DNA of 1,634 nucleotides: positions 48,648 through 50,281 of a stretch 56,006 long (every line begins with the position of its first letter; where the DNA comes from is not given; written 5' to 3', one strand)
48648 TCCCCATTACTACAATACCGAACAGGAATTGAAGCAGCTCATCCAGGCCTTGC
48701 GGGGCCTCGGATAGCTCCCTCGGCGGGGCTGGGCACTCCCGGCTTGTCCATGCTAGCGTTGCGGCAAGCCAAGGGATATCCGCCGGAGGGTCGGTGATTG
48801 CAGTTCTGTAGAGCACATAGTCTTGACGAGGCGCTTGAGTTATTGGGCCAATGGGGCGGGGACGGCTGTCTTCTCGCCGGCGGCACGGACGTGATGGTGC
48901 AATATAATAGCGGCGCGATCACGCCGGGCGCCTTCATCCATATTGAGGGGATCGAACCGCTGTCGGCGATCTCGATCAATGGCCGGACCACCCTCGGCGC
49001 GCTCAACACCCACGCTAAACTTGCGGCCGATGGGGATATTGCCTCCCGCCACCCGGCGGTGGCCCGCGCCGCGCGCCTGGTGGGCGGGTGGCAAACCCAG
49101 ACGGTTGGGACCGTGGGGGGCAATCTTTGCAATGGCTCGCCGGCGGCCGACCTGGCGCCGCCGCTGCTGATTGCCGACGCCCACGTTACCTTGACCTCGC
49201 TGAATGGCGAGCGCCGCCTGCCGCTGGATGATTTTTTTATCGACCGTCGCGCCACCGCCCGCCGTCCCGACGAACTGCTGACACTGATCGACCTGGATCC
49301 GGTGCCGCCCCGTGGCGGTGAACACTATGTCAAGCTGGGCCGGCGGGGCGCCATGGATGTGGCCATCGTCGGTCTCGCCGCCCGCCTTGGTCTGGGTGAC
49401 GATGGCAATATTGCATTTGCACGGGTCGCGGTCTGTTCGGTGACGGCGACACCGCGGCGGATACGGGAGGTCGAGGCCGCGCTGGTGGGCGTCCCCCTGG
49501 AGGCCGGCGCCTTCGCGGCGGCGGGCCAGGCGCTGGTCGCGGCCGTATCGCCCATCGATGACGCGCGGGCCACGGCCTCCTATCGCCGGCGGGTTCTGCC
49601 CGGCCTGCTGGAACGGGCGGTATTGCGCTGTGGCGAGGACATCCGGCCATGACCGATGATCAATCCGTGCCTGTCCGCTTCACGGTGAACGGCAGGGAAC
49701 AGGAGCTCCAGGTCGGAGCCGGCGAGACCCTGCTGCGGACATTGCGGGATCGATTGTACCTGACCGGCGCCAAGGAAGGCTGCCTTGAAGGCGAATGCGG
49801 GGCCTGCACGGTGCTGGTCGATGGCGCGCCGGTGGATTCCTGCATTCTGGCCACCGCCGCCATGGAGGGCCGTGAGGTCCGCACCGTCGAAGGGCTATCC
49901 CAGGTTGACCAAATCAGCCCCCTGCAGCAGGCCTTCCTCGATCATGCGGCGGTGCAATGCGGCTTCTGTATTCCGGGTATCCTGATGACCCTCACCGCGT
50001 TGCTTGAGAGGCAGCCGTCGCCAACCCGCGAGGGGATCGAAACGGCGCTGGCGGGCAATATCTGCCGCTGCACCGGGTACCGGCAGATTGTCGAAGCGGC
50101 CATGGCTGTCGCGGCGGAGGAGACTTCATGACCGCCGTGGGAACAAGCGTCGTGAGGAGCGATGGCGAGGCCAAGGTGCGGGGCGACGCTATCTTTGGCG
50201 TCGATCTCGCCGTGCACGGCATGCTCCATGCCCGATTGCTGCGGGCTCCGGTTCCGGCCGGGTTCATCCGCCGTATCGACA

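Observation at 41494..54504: Large LLM-rich oxidative island around a molybdenum hydroxylase: candidate undescribed heterocycle/organosulfur degradation system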

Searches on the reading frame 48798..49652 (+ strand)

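Call 3: search_protein_families(library=pfam, proteins=[window:48798-49652:+])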
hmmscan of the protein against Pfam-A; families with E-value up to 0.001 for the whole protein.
window:48798-49652:+ (284 aa): 2 families
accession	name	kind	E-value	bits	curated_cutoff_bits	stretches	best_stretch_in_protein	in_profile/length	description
PF00941.27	FAD_binding_5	-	5.4e-39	134.2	27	1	2-165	4-166/170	FAD binding domain in molybdopterin dehydrogenase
PF03450.22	CO_deh_flav_C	-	5.5e-21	75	25.5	1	177-276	2-100/102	CO dehydrogenase flavoprotein C-terminal domain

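Call 69: search_protein_families(library=ncbifam, max_evalue=1e-20, proteins=[window:48798-49652:+])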
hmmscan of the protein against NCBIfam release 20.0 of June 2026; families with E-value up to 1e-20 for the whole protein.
window:48798-49652:+ (284 aa): 6 families
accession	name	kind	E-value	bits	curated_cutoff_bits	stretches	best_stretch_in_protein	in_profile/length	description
NF043083.1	XdhB_XDHase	equivalog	1.1e-52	179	310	1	3-277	7-282/289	xanthine dehydrogenase subunit XdhB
NF007427.0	PRK09971.1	equivalog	6.1e-49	166.8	287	1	3-275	7-280/292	xanthine dehydrogenase FAD-binding subunit XdhB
NF041019.1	glyceraldDH_beta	equivalog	5e-45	153.9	350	1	2-275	7-277/280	glyceraldehyde dehydrogenase subunit beta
TIGR02963.1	xanthine_xdhA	equivalog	3.5e-40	138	467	1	22-275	213-465/468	xanthine dehydrogenase small subunit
TIGR03195.1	4hydrxCoA_B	equivalog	1.1e-35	123.4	404.55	0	117-275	159-316/321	4-hydroxybenzoyl-CoA reductase subunit beta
TIGR03199.1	pucC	equivalog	1.3e-27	96.8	306.05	1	8-267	3-258/264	xanthine dehydrogenase subunit C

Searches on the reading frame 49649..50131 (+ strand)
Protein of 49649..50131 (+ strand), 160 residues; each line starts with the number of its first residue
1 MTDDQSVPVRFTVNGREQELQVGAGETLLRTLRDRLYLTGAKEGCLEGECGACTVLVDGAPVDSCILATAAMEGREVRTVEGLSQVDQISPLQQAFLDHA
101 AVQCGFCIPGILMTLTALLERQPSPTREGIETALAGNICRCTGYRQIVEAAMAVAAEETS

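Call 3: search_protein_families(library=pfam, proteins=[window:49649-50131:+])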
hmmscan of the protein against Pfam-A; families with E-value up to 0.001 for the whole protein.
window:49649-50131:+ (160 aa): 4 families
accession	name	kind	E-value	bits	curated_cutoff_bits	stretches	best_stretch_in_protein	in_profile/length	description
PF01799.25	Fer2_2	-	7.4e-31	106.6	30.3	1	79-151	1-74/75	[2Fe-2S] binding domain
PF00111.32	Fer2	-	1.8e-08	34.6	21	1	11-74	1-61/77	2Fe-2S iron-sulfur cluster binding domain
PF13085.11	Fer2_3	-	1e-05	25.9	27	1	43-86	50-92/107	2Fe-2S iron-sulfur cluster binding domain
PF13510.11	Fer2_4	-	0.00015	22.2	22.8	0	8-80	3-80/82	2Fe-2S iron-sulfur cluster binding domain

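Call 69: search_protein_families(library=ncbifam, max_evalue=1e-20, proteins=[window:49649-50131:+])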
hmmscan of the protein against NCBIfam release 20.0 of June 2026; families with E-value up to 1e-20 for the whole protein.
window:49649-50131:+ (160 aa): 11 families
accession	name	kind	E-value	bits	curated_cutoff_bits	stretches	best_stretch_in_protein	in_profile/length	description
NF043084.2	XdhC_XDHase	equivalog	1.7e-54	183.4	217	1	9-152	3-147/151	xanthine dehydrogenase subunit XdhC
TIGR03193.1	4hydroxCoAred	equivalog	2.5e-49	167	257.8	1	10-154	3-147/148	4-hydroxybenzoyl-CoA reductase subunit gamma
NF041020.1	glyceraldDH_gamma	equivalog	1.1e-48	165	290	1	3-155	7-159/164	glyceraldehyde dehydrogenase subunit gamma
TIGR02963.1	xanthine_xdhA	equivalog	1.5e-45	155.7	467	1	9-157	1-160/468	xanthine dehydrogenase small subunit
NF007387.0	PRK09908.1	equivalog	3e-45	153.5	212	1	4-153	4-154/159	xanthine dehydrogenase iron sulfur-binding subunit XdhC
TIGR03311.1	Se_dep_XDH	equivalog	4.7e-45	154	830.45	1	10-155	2-143/848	selenium-dependent xanthine dehydrogenase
NF045668.1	pterin_aldehy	equivalog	2.6e-44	151.6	1100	1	11-155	5-152/905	molybdopterin-dependent aldehyde oxidoreductase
TIGR03198.1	pucE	equivalog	7.6e-44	148.8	254.3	1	7-155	2-149/151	xanthine dehydrogenase subunit E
NF008514.0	PRK11433.1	equivalog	1.1e-39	136.2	322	1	4-157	48-216/218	aldehyde dehydrogenase iron-sulfur subunit PaoA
TIGR02969.1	mam_aldehyde_ox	subfamily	2.7e-30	104.6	1912.3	1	11-153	5-159/1330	aldehyde oxidase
TIGR03313.1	Se_sel_red_Mo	hypoth_equivalog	9.6e-23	79.8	1101.9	1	11-151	1-141/951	molybdopterin-dependent oxidoreductase Mo/Fe-S-binding subunit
